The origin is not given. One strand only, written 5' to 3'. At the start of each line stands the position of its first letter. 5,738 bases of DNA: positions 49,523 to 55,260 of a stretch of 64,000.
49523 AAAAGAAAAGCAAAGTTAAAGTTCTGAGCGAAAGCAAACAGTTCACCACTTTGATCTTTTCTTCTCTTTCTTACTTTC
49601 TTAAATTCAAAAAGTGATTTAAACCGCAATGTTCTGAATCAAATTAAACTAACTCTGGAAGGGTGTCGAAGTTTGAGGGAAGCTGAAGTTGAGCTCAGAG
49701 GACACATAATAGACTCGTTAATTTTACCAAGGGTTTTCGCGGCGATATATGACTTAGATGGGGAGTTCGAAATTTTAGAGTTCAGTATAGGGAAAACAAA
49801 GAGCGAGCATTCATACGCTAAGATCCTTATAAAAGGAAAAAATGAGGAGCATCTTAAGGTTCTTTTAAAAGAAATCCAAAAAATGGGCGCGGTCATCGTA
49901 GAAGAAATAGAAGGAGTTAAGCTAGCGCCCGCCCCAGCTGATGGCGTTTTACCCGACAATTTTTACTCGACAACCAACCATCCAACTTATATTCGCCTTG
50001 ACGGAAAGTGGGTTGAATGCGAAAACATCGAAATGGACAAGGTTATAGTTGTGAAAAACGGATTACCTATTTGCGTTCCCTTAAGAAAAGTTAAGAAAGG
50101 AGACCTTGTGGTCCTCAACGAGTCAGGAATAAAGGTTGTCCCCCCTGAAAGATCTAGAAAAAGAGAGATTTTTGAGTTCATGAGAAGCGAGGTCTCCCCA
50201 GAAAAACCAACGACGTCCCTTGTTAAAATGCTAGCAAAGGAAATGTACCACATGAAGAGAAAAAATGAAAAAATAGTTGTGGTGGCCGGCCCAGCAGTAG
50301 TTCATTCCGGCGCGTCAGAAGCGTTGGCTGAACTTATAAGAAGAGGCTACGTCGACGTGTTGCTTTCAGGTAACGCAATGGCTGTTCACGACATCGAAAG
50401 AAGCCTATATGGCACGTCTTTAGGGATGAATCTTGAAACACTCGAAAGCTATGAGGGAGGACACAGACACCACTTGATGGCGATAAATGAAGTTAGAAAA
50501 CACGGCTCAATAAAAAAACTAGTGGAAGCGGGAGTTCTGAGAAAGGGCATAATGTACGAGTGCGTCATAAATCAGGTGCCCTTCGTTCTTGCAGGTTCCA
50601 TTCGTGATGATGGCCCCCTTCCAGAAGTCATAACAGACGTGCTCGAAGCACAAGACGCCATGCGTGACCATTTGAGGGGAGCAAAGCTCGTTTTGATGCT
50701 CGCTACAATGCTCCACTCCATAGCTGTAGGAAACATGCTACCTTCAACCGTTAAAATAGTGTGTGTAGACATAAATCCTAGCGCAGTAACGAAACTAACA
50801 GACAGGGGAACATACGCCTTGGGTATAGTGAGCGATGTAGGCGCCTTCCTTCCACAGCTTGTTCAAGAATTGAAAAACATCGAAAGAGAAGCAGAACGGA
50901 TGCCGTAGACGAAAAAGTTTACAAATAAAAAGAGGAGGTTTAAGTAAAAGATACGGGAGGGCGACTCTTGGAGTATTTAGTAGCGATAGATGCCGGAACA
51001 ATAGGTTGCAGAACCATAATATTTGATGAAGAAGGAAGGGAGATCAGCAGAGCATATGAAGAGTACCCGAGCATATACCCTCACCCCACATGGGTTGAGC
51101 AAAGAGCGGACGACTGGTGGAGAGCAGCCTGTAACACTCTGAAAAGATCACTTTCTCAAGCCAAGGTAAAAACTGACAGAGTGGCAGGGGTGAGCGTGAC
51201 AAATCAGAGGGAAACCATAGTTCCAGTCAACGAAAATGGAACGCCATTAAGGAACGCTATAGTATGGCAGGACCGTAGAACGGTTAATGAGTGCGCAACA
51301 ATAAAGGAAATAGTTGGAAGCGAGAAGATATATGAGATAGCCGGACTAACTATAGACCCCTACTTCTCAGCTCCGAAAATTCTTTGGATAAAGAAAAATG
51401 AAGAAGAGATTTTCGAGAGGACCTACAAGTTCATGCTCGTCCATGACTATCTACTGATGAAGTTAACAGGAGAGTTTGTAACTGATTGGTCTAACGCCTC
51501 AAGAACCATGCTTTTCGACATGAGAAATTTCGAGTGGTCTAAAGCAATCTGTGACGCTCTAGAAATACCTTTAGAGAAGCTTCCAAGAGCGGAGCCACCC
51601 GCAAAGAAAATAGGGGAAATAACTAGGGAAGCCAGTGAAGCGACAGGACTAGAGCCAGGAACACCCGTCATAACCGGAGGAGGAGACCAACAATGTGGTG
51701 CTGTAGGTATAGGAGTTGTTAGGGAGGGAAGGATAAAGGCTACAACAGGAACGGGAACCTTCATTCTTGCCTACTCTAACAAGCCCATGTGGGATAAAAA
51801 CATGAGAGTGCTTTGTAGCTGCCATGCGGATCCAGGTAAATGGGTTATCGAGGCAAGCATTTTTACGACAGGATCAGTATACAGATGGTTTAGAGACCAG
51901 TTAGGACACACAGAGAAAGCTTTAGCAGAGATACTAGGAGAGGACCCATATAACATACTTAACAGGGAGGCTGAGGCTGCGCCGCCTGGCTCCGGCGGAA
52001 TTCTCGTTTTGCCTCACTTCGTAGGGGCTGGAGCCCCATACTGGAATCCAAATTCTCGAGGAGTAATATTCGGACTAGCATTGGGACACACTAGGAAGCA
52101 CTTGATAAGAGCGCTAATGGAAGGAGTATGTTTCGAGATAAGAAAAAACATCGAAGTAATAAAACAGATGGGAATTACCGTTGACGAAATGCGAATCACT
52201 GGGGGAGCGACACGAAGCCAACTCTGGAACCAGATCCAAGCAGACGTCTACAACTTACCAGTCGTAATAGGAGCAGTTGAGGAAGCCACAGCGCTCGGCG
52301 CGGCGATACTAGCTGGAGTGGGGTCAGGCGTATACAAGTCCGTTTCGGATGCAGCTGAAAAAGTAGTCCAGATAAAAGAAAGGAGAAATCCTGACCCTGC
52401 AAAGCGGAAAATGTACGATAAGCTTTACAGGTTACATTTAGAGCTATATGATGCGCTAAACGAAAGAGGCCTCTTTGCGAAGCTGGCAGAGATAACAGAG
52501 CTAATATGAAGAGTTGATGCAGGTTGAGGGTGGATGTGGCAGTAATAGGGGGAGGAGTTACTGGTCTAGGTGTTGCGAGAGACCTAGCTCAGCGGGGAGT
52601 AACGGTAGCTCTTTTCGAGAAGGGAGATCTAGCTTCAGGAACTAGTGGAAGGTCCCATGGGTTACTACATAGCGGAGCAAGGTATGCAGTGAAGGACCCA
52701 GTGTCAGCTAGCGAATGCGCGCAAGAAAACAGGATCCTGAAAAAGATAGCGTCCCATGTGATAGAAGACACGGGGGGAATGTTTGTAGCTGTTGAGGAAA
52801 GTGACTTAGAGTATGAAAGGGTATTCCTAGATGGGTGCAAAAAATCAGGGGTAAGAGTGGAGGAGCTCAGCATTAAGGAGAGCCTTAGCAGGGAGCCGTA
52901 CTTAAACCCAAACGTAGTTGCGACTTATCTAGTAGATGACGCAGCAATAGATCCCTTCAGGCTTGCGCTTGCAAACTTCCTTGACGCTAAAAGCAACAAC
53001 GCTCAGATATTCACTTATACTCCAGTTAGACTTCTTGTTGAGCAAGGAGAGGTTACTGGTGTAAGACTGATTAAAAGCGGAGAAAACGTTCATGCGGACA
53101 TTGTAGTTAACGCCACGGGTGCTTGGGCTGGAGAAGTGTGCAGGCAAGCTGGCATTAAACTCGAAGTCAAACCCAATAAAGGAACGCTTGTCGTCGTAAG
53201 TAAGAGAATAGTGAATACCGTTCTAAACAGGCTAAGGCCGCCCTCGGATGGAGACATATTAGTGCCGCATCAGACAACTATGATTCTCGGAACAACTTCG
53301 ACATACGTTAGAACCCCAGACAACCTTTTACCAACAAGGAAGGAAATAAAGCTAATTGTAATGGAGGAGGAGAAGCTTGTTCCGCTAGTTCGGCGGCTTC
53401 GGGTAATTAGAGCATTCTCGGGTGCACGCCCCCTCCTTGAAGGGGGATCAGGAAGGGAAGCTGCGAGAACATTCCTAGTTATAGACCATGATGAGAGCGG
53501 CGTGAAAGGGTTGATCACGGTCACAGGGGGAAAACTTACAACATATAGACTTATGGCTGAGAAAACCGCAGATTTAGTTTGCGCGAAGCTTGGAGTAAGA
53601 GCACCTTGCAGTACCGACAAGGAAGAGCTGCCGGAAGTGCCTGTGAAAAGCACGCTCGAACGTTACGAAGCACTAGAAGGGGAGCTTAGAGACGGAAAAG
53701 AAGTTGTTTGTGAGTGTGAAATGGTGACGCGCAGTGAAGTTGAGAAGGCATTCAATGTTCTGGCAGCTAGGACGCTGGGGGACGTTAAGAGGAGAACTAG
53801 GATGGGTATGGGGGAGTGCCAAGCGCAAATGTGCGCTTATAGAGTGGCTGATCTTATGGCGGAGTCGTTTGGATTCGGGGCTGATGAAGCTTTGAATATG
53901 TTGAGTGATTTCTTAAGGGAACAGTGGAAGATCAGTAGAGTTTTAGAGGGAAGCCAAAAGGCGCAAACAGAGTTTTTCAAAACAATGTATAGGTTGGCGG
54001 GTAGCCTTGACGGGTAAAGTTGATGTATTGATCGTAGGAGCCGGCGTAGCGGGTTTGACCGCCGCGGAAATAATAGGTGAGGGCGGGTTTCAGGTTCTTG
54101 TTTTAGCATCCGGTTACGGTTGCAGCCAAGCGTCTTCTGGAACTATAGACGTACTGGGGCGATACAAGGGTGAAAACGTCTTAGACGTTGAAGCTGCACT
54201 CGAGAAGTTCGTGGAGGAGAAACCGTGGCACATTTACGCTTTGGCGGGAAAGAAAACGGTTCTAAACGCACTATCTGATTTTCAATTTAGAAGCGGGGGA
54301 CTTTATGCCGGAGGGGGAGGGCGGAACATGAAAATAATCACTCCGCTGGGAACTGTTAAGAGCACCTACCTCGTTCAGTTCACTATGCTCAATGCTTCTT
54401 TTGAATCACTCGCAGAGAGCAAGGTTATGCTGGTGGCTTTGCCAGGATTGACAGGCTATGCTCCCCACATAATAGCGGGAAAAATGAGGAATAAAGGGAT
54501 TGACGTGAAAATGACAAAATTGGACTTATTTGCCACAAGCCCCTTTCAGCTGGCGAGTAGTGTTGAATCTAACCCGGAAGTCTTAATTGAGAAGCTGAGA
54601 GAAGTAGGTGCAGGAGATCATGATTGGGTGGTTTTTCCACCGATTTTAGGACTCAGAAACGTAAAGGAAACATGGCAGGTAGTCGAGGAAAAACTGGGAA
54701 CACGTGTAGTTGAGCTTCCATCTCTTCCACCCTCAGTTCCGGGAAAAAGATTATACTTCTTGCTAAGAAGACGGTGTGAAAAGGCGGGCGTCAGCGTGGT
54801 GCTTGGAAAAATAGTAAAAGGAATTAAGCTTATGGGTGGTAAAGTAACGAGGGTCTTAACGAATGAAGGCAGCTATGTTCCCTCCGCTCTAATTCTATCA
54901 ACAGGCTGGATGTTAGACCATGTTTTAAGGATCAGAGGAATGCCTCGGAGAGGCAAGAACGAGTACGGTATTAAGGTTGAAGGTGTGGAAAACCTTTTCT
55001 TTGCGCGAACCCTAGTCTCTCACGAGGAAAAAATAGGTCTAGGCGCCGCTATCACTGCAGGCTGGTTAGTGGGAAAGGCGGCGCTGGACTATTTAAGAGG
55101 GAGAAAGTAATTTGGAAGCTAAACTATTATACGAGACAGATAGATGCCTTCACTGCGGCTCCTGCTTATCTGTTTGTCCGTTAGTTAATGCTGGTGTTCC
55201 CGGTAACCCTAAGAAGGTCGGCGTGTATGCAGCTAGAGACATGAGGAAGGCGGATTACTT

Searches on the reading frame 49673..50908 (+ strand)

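Call 52: search_protein_families(library=pfam, proteins=[window:49673-50908:+], max_evalue=0.00001)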
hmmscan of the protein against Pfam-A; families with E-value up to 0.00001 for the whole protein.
window:49673-50908:+ (411 aa): 4 families
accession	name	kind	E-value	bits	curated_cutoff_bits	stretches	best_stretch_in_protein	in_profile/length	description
PF21570.3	ArgZ-like_C_2nd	-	6.2e-102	340.2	27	1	186-396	2-213/213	Arginine dihydrolase ArgZ-like, C-terminal, Rossmann fold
PF04455.17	Saccharop_dh_N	-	9.4e-34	116.3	23.5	1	4-103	2-100/100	LOR/SDH bifunctional enzyme conserved region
PF21571.2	ArgZ-like_C_1st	-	2.1e-30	105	27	1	104-184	1-84/84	Arginine dihydrolase ArgZ-like, C-terminal, first region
PF00205.28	TPP_enzyme_M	-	3.3e-08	33.8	30.4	0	327-396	68-137/137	Thiamine pyrophosphate enzyme, central domain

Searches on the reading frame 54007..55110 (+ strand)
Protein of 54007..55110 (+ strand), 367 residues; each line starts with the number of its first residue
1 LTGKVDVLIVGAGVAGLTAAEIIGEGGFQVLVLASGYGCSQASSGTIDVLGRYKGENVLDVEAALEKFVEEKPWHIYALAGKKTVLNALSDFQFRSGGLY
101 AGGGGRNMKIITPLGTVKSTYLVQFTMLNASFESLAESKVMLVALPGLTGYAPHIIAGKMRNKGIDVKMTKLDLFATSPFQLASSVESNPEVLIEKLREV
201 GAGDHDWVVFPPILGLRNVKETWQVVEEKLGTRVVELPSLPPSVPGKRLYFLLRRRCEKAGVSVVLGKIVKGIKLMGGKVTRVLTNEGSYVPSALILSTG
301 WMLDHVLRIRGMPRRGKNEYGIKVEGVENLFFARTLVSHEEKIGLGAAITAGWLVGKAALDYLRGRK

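Call 52: search_protein_families(library=pfam, proteins=[window:54007-55110:+], max_evalue=0.00001)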
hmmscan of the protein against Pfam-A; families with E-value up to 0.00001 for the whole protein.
window:54007-55110:+ (367 aa): 3 families
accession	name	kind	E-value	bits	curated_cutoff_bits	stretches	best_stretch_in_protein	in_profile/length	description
PF00890.30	FAD_binding_2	-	9.4e-15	55.1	20.4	1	6-144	1-147/414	FAD binding domain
PF01266.30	DAO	-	2.6e-11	44.1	27.9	0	6-83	1-72/353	FAD dependent oxidoreductase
PF07992.20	Pyr_redox_2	-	4.8e-06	26.6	26.1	0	6-36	2-32/291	Pyridine nucleotide-disulphide oxidoreductase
